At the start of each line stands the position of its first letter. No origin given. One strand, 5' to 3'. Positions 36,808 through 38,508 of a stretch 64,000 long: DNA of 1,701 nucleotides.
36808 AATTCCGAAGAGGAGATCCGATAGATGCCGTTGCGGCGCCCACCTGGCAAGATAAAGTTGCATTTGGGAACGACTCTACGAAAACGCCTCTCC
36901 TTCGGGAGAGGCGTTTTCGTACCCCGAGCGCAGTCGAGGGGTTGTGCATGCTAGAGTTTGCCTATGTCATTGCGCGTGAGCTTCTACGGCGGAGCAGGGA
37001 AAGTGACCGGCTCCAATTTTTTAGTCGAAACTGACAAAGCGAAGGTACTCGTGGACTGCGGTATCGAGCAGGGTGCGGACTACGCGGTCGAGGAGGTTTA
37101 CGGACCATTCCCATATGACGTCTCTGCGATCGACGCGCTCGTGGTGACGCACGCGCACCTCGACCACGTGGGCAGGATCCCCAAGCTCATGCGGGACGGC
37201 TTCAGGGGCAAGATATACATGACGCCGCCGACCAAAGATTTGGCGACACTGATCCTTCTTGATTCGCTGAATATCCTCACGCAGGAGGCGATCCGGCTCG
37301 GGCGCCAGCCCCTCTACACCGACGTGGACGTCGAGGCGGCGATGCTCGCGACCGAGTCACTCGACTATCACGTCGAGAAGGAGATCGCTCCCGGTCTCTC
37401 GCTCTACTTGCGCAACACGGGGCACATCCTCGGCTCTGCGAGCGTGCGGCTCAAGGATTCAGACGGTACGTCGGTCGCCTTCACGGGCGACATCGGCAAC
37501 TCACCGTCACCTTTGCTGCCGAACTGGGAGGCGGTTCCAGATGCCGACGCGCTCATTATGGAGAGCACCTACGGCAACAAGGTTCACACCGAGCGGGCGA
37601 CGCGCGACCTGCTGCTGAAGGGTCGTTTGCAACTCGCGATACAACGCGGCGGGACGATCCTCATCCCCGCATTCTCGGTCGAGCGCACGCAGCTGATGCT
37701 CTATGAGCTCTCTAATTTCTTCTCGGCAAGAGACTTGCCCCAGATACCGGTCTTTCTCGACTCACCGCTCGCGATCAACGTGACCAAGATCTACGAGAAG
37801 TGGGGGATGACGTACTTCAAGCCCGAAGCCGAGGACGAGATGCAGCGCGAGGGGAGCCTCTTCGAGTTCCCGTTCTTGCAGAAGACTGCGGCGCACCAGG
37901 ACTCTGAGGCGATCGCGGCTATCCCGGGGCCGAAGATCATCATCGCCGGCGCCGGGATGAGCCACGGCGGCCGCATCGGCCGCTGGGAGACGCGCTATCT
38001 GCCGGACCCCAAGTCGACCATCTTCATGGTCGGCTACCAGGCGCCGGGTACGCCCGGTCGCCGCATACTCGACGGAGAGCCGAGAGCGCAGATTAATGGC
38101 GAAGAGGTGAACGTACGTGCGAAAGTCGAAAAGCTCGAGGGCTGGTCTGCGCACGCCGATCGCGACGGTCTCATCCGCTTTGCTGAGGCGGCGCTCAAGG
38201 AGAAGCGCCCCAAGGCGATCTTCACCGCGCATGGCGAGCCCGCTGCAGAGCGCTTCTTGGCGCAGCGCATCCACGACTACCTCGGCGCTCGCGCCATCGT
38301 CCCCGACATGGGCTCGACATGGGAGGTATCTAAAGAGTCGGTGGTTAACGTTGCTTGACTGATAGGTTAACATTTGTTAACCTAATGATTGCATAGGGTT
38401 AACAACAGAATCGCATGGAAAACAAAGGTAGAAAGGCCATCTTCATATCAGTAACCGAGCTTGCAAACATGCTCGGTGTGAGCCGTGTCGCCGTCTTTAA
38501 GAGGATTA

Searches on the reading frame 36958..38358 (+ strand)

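Call 11: search_protein_families(library=pfam, proteins=[window:36958-38358:+], max_evalue=0.001)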
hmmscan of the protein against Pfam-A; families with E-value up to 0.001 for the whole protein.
window:36958-38358:+ (466 aa): 6 families
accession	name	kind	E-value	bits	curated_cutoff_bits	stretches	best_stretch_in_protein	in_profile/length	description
PF10996.14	Beta-Casp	-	2.8e-29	102.5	27.7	1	244-370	1-120/120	Beta-Casp domain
PF07521.17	RMMBL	-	1.2e-12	48.1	21.6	1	384-449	2-63/63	Zn-dependent metallo-hydrolase RNA specificity domain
PF00753.33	Lactamase_B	-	2.8e-12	47.4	22.7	1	17-79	5-65/196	Metallo-beta-lactamase superfamily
PF16661.11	Lactamase_B_6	-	1.2e-08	35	27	1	22-167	1-151/193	Metallo-beta-lactamase superfamily domain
PF12706.13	Lactamase_B_2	-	2.2e-08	34.4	27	1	30-205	3-166/200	Beta-lactamase superfamily domain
PF23023.1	Anti-Pycsar_Apyc1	-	2.5e-08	34.2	50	1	13-165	15-155/250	Anti-Pycsar protein Apyc1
